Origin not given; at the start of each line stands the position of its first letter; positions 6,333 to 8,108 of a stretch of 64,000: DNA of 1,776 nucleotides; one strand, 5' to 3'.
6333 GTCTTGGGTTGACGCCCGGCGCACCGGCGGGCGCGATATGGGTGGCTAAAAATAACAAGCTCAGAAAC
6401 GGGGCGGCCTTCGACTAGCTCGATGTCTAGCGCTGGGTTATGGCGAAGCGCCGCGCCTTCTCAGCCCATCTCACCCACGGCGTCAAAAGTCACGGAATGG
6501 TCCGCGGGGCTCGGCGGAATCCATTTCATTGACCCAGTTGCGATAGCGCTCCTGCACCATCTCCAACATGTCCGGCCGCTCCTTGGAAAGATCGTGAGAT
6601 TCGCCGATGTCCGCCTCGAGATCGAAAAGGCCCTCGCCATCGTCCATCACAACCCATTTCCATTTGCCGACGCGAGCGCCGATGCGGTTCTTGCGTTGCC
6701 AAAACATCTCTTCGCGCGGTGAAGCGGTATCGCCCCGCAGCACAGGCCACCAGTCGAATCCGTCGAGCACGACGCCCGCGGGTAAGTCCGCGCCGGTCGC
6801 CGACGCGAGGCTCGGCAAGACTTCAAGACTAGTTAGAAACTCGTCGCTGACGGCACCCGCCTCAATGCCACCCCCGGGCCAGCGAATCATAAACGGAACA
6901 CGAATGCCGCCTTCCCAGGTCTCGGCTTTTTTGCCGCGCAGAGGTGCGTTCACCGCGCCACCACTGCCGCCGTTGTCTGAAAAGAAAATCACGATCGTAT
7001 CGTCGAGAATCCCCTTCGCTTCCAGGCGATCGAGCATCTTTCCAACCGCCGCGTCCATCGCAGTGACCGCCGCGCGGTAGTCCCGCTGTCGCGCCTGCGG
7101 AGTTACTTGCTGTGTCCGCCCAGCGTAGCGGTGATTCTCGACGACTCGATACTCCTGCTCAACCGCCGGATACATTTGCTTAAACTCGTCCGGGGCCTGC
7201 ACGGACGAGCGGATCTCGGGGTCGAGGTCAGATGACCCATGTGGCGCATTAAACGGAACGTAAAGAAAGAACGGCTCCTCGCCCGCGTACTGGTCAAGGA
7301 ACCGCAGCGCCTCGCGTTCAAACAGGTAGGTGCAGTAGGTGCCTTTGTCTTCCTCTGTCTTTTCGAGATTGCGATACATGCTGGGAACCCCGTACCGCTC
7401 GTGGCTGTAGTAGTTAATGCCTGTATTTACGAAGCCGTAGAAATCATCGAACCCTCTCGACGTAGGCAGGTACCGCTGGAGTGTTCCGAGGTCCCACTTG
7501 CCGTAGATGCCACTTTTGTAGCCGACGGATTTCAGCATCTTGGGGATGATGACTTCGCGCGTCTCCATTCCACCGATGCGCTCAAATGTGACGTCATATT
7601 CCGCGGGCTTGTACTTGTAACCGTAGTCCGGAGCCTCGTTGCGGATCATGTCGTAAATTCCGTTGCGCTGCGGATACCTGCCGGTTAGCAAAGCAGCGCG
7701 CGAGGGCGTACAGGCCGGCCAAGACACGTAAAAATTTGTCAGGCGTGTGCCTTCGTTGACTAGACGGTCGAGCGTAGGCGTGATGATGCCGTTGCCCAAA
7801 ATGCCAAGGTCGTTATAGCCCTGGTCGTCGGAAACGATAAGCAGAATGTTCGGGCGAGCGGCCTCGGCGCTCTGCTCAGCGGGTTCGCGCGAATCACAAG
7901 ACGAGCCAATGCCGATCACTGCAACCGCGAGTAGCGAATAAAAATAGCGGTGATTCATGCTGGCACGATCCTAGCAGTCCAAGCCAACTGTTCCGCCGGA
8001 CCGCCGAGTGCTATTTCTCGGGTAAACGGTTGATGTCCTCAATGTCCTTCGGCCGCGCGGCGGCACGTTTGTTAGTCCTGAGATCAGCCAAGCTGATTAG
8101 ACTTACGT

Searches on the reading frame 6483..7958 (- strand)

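Call 85: search_protein_families(library=pfam, proteins=[window:6483-7958:-], max_evalue=0.00001)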
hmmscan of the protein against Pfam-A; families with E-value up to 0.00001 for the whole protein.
window:6483-7958:- (491 aa): 3 families
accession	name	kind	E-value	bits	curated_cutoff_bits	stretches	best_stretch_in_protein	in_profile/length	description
PF00884.28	Sulfatase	-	1.3e-58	199.2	25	1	36-389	1-300/301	Sulfatase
PF01663.27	Phosphodiest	-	5.5e-12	46.4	23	1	59-331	19-221/342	Type I phosphodiesterase / nucleotide pyrophosphatase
PF02995.22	DUF229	-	6.7e-06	25.5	25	1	291-344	303-356/496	Protein of unknown function (DUF229)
